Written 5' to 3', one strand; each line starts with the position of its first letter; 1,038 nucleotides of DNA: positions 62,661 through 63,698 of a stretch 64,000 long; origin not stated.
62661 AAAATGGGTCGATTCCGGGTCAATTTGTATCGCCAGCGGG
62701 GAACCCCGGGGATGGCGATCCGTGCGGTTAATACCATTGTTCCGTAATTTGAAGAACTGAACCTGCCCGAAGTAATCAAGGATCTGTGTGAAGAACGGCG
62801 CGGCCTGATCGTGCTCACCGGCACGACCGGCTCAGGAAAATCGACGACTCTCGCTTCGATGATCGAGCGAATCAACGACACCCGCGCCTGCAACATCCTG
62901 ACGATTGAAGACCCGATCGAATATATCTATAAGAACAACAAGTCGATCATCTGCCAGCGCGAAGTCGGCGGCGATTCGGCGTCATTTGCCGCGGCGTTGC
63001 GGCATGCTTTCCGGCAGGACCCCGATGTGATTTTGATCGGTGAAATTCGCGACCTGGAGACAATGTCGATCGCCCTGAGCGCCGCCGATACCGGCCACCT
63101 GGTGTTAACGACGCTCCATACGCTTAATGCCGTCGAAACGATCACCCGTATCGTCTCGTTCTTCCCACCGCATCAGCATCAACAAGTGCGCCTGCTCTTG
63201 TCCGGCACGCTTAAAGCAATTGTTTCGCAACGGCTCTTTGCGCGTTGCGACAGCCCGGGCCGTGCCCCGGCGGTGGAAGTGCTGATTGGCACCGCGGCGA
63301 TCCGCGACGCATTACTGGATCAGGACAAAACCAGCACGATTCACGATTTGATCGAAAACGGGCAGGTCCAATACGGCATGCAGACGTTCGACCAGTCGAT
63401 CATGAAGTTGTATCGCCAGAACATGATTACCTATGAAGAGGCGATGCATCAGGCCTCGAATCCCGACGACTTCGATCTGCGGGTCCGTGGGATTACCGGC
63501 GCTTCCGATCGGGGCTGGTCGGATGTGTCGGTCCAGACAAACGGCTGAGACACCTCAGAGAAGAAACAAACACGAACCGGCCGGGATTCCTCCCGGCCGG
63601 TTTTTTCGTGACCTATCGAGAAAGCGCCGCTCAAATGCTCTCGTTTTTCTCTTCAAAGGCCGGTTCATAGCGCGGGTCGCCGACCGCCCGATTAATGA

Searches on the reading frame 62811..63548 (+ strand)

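Call 70: search_protein_families(library=ncbifam, proteins=[window:62811-63548:+], max_evalue=0.00001)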
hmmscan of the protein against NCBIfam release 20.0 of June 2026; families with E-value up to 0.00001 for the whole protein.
window:62811-63548:+ (245 aa): 16 families
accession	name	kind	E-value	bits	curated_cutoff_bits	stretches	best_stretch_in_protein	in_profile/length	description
TIGR01420.1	pilT_fam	subfamily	3.8e-94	315.7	319.1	1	1-220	126-343/343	PilT/PilU family type 4a pilus ATPase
TIGR02533.1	type_II_gspE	equivalog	1.5e-39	136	630.25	1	2-145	248-381/486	type II secretion system ATPase GspE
TIGR02525.1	plasmid_TraJ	equivalog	1.1e-37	130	368.3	1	2-213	154-365/372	plasmid transfer ATPase TraJ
TIGR02538.1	type_IV_pilB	equivalog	3.1e-36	125.1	675.65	1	2-145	321-454/564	type IV-A pilus assembly ATPase PilB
TIGR02524.1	dot_icm_DotB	equivalog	1.5e-35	123.1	463.3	1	2-181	139-325/358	Dot/Icm type IV secretion system ATPase DotB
NF007755.0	PRK10436.1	equivalog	7.7e-35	120.4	617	1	2-148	224-360/465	type II secretion system protein GspE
NF041000.1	ATPase_ComGA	equivalog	2.8e-33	115.1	300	1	2-143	133-265/267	competence type IV pilus ATPase ComGA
NF053534.1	T4PilAsmATPsTfpB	equivalog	5e-32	111.1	850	1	2-143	341-472/584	type IV pilus assembly ATPase TfpB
NF058587.1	archaellum_moto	equivalog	5.5e-17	61.7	550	1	2-115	280-394/527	archaellum flagellar ATPase motor FlaI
TIGR02782.1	TrbB_P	equivalog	9.1e-14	51.4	304.55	1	2-139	141-277/303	P-type conjugative transfer ATPase TrbB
NF053672.1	bindosome_BasE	exception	1.5e-12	47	1000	1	2-132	275-406/512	bindosome assembly system ATPase subunit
TIGR02788.1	VirB11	equivalog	2.9e-12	46.3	249.95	1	2-118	149-266/308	P-type DNA transfer ATPase VirB11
TIGR03819.1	heli_sec_ATPase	hypoth_equivalog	1.3e-09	37.7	373.15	1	2-114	183-297/340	TadA family conjugal transfer-associated ATPase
NF010425.0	PRK13851.1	equivalog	3.3e-09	36.1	461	1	1-117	166-283/344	type IV secretion system protein VirB11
NF010469.0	PRK13894.1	subfamily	3.4e-09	36.5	508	1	3-123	155-273/320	conjugal transfer ATPase TrbB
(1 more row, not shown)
